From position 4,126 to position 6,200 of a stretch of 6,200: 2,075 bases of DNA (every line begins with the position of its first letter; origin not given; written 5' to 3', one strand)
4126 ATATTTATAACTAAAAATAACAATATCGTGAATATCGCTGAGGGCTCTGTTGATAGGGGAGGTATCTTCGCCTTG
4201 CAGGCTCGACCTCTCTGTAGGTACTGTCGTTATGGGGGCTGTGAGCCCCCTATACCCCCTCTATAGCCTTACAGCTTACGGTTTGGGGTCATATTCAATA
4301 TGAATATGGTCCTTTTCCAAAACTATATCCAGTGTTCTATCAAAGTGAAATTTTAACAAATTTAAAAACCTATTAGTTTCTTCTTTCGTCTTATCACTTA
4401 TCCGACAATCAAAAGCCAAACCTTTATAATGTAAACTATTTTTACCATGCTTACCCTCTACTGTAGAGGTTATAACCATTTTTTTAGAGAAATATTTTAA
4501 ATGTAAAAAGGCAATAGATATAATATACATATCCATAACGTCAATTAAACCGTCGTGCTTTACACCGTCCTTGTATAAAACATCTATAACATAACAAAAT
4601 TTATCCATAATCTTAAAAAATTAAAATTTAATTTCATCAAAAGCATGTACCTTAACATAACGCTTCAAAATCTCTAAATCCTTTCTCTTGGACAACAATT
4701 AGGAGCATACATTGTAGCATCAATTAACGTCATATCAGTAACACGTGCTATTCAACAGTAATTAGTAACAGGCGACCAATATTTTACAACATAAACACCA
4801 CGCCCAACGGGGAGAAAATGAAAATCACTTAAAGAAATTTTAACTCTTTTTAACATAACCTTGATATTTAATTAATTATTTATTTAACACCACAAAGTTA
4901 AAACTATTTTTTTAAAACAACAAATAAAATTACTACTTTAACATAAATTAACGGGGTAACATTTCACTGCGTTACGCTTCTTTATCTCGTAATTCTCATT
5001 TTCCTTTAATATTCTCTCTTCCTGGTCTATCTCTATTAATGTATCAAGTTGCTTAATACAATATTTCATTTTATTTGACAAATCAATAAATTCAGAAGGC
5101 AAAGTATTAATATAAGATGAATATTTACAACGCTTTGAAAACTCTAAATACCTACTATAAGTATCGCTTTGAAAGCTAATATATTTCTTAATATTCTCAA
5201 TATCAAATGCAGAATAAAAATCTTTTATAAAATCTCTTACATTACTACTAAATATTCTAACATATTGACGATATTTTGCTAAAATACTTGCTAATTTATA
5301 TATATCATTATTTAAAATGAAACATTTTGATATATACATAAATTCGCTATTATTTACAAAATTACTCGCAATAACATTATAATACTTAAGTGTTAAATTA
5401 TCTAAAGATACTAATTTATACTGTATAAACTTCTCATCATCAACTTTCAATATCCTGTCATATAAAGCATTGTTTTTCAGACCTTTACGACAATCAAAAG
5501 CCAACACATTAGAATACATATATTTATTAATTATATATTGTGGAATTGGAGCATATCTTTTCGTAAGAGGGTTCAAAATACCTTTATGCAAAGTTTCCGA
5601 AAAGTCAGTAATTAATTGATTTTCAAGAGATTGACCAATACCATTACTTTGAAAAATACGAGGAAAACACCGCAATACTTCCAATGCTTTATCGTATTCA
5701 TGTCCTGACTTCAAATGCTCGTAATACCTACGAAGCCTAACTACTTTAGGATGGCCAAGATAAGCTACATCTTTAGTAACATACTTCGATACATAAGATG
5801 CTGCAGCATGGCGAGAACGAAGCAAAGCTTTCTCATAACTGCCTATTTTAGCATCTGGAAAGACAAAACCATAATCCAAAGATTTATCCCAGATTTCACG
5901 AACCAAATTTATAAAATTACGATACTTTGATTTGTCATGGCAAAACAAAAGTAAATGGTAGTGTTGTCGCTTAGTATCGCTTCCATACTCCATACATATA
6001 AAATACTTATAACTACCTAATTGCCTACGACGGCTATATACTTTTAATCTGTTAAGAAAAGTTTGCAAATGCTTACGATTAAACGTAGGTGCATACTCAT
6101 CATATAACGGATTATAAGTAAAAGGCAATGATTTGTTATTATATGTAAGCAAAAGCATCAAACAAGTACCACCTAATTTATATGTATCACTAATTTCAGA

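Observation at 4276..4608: Dedicated M15/LAS zinc peptidase (endolysin-like) in a microvirus genome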

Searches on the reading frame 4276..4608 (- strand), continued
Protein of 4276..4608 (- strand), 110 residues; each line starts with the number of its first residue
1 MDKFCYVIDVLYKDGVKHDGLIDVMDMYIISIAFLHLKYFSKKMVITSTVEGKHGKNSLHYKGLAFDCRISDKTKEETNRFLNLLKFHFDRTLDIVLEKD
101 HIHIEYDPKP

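Call 28: find_encoding_contigs(protein=P0001, flank=7000, max_places=4)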
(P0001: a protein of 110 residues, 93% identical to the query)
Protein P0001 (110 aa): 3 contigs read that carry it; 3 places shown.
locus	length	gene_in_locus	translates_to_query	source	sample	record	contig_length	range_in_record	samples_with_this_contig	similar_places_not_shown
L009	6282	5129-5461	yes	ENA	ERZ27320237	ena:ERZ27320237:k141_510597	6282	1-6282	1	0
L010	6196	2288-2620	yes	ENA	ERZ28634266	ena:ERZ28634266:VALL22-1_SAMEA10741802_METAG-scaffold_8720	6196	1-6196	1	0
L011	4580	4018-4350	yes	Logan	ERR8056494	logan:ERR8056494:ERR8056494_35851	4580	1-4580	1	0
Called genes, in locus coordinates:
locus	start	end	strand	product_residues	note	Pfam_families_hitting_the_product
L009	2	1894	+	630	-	?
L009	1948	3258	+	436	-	-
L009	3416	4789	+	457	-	PF23343:REP_ORF2-G2P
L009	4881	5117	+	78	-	-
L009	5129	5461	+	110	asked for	-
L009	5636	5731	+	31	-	-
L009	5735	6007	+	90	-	-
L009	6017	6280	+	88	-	?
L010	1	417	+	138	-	?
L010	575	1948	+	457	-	PF23343:REP_ORF2-G2P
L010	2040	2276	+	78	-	-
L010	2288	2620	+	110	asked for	-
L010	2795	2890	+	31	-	-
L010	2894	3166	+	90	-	-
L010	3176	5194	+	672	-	PF02305:Phage_F (faint)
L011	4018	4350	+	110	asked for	-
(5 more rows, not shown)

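Call 29: find_encoding_contigs(protein=P0008, flank=7000, max_places=2)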
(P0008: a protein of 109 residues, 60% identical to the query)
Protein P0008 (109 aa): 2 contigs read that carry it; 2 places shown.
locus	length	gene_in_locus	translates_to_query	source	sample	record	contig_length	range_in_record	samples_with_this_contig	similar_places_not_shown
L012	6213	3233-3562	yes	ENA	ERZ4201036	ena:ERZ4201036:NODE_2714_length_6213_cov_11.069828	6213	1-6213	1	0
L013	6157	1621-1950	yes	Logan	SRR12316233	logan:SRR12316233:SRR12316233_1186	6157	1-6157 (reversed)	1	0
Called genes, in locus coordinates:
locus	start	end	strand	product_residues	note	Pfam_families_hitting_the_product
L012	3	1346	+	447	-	?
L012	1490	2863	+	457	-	PF23343:REP_ORF2-G2P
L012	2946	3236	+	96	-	-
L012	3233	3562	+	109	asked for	-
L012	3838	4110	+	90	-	-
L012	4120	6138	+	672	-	PF02305:Phage_F (faint)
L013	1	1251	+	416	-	?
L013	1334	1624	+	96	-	-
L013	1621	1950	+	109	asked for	-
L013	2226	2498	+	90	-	-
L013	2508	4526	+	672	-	PF02305:Phage_F (faint)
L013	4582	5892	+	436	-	-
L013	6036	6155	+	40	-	?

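Call 30: find_encoding_contigs(protein=P0011, flank=7000, max_places=2)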
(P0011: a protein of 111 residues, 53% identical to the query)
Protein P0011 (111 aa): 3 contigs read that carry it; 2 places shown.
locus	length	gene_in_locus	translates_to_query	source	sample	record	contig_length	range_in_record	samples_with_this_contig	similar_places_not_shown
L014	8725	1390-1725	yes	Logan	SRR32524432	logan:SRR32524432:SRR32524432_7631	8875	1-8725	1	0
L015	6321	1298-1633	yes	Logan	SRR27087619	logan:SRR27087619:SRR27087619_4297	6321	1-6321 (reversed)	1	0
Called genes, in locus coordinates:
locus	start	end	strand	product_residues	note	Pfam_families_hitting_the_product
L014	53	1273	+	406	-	PF03315:SDH_beta, PF03313:SDH_alpha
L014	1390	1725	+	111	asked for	-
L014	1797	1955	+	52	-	-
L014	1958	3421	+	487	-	PF23343:REP_ORF2-G2P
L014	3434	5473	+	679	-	PF02305:Phage_F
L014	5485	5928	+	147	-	-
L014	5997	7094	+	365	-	-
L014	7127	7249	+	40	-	-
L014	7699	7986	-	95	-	-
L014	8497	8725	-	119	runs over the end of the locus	-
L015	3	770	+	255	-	?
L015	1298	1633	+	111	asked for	-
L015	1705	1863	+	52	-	-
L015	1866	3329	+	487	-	PF23343:REP_ORF2-G2P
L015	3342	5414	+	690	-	PF02305:Phage_F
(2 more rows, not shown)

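Call 31: find_encoding_contigs(protein=P0040, flank=7000, max_places=2)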
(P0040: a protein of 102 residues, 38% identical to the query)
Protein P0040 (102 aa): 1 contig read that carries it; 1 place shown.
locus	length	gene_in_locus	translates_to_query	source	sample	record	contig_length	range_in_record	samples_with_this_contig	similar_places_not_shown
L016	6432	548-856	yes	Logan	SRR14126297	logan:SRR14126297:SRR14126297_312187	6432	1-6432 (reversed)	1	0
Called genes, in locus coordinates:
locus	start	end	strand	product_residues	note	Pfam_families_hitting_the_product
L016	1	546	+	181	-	?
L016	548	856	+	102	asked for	-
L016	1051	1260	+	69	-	PF01870:Hjc (weak)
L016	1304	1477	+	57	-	-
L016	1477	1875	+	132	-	-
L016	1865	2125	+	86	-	-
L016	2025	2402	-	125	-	PF21840:DUF6899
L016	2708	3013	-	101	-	PF18909:dGTP_diPhyd_N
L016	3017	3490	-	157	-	-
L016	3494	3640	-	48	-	-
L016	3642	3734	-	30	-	-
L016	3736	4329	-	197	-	PF13482:RNase_H_2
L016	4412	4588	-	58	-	-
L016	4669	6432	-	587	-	?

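Call 51: fold_search(model_id=the predicted structure, library=viral)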
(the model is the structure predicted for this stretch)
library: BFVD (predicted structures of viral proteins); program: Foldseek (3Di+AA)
matches with E <= 10: 1129; with E <= 0.001: 6
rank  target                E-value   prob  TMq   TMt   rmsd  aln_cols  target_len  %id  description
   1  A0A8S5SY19            2.0e-11  1.00  0.89  0.68   1.3       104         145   39  Sonic hedgehog protein, Cell adhesion Protein-Protein Complex, Autocatalytic cleavage.7A (Fragment) [Microviridae sp. ctoGr7]
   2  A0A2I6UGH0            8.5e-05  1.00  0.73  0.68   2.5       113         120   23  Uncharacterized protein [Salinibacter phage M8CR30-4]
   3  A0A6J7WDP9            2.1e-04  1.00  0.71  0.09   3.1       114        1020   16  Peptidase M15A, C-terminal [uncultured Caudovirales phage]
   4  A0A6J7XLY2            2.4e-04  1.00  0.72  0.22   3.3       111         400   23  LT_GEWL domain containing protein [uncultured Caudovirales phage]
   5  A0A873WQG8            8.3e-04  1.00  0.60  0.31   2.3        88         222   19  (no name in the UniProt tables at hand)
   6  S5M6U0                9.4e-04  1.00  0.61  0.16   3.6       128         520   13  Murein endopeptidase K [Sinorhizobium phage phiM12]
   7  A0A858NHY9            1.1e-03  1.00  0.46  0.47   3.9        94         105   20  (no name in the UniProt tables at hand)
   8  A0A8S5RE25            1.2e-03  1.00  0.66  0.13   3.0       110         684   21  Peptidase [virus sp. ctqq75]
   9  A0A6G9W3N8            1.4e-03  1.00  0.63  0.45   3.5       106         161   18  (no name in the UniProt tables at hand)
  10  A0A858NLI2            1.6e-03  1.00  0.54  0.57   3.5        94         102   16  (no name in the UniProt tables at hand)
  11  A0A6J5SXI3            2.5e-03  1.00  0.68  0.19   5.0       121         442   16  Glycoside hydrolase, family 19, catalytic [uncultured Caudovirales phage]
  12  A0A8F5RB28            2.8e-03  1.00  0.43  0.31   3.9        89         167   25  Peptidase [Microvirus mar59]
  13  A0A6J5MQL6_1          3.0e-03  1.00  0.63  0.10   6.0       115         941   15  Peptidoglycan binding-like [uncultured Caudovirales phage]
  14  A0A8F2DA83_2          3.4e-03  1.00  0.59  0.11   4.1       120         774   11  Tape measure protein [Gordonia phage VanLee]
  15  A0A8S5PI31            4.2e-03  1.00  0.61  0.22   5.8       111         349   15  Peptidase [Siphoviridae sp. ctsxw88]
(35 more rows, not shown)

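Call 58: search_protein_families(library=pfam, proteins=[L005:8315-9958:+, L005:7355-8017:+], max_evalue=0.1)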
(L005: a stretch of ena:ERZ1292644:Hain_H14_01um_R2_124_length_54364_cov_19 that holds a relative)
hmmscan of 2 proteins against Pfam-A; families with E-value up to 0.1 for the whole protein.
L005:8315-9958:+ (547 aa): 0 families

L005:7355-8017:+ (220 aa): 2 families
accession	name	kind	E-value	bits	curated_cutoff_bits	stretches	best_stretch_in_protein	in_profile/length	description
PF01527.26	HTH_Tnp_1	-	0.0024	18.5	24.1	1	55-97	2-44/75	Transposase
PF13518.12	HTH_28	-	0.023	15.2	25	1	65-97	2-33/52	Helix-turn-helix domain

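Call 70: list_cluster_members(proteins=[P0063, P0078, P0069, P0024, P0008, P0019])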
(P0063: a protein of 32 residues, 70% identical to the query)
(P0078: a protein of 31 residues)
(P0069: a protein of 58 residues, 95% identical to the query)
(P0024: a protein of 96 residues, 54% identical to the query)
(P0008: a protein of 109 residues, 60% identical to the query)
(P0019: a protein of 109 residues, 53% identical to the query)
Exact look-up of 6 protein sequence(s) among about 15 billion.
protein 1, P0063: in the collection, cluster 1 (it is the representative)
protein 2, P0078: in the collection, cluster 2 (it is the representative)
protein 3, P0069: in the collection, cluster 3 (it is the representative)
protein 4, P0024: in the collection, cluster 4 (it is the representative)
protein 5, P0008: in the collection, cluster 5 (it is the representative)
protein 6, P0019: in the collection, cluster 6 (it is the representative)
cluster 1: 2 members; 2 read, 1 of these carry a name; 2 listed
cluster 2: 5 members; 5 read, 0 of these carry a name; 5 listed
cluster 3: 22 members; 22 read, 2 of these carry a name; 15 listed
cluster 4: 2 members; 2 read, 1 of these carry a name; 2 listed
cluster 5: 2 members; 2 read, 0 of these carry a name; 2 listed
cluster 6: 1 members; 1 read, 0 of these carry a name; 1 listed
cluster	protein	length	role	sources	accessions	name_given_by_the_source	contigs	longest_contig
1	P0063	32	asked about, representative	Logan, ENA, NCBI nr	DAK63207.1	MAG TPA: holin [Microviridae sp.]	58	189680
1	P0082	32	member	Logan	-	-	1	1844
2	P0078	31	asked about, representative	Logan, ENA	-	-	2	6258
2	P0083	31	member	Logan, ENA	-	-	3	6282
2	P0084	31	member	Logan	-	-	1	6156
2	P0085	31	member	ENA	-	-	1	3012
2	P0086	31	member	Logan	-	-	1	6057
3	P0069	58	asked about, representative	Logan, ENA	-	-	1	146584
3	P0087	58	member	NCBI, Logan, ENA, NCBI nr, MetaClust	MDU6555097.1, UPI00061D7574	MAG: hypothetical protein E6507_09590 [Prevotella bivia] | hypothetical protein [Prevotella bivia] | status=active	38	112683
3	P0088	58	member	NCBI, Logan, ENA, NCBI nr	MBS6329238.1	MAG: hypothetical protein KH425_06695 [Prevotella bivia] | hypothetical protein [Prevotella bivia]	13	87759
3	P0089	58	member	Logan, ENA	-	-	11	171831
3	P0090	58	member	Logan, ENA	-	-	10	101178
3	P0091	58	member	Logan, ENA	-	-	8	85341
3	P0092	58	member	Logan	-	-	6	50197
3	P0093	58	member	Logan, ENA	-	-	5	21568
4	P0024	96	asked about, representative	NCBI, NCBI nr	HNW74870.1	MAG TPA: hypothetical protein PKN44_14670, partial [Bacteroidales bacterium] | hypothetical protein [Bacteroidales bacterium]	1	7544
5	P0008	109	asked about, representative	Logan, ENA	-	-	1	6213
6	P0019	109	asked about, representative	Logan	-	-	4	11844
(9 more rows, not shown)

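Call 81: search_protein_representatives(alignment_id=A1)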
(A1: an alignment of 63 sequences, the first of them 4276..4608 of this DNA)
Query: 63 sequences, 108 profile positions. Proteins with E-value up to 0.001 (for the whole library): 6130; up to 1e-10: 4271; up to 1e-30: 21. The best 150 are listed.
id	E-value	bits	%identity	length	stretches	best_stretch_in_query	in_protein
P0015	5.4e-34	132.4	-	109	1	3-105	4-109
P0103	2.5e-33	130.3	-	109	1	3-105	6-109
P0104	3.0e-32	126.8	-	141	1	4-106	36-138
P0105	5.4e-32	126.0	-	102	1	7-106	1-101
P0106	5.9e-32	125.9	-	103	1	6-106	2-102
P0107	8.7e-32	125.3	-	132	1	4-106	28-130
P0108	1.2e-31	124.9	-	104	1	7-105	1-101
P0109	1.4e-31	124.6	-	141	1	5-105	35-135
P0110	1.5e-31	124.6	-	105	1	7-106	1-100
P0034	1.6e-31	124.5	-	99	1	7-105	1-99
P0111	1.7e-31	124.4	-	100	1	7-105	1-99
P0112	1.8e-31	124.3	-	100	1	7-105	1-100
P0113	3.2e-31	123.5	-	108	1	7-106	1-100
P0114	5.2e-31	122.8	-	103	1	7-107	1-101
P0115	6.0e-31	122.6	-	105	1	6-105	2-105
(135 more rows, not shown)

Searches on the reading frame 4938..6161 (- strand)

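Call 4: search_protein_families(library=pfam, proteins=[window:4938-6161:-], max_evalue=1)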
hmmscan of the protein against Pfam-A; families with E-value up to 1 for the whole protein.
window:4938-6161:- (407 aa): 4 families
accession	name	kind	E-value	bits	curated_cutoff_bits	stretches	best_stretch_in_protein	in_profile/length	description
PF23343.2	REP_ORF2-G2P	-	4.2e-13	49.9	27.8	1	15-131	7-98/99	Replication-associated protein ORF2/G2P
PF02811.25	PHP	-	0.00015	22.6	26.4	1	40-175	45-157/164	PHP domain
PF05840.19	Phage_GPA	-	0.032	13.7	31.4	1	65-132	251-318/321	Bacteriophage replication gene A protein (GPA)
PF20199.4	RepSA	-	0.2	11.2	34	1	117-145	294-321/438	Replication initiator protein, pSAM2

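Call 5: search_protein_families(library=phrogs, proteins=[window:4938-6161:-], max_evalue=0.01)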
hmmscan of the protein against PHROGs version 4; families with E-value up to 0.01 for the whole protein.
window:4938-6161:- (407 aa): 4 families
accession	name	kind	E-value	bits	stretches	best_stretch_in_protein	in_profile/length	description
phrog_942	-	DNA, RNA and nucleotide metabolism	3.1e-20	74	1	5-407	124-501/501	replication initiation protein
phrog_29197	-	unknown function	1.9e-05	25.7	1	2-75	94-173/187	-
phrog_3419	-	DNA, RNA and nucleotide metabolism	0.0012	19.5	1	30-146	124-223/289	rolling circle DNA replication initiation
phrog_713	-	DNA, RNA and nucleotide metabolism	0.0063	16.4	1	21-75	143-193/432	DNA replication initiation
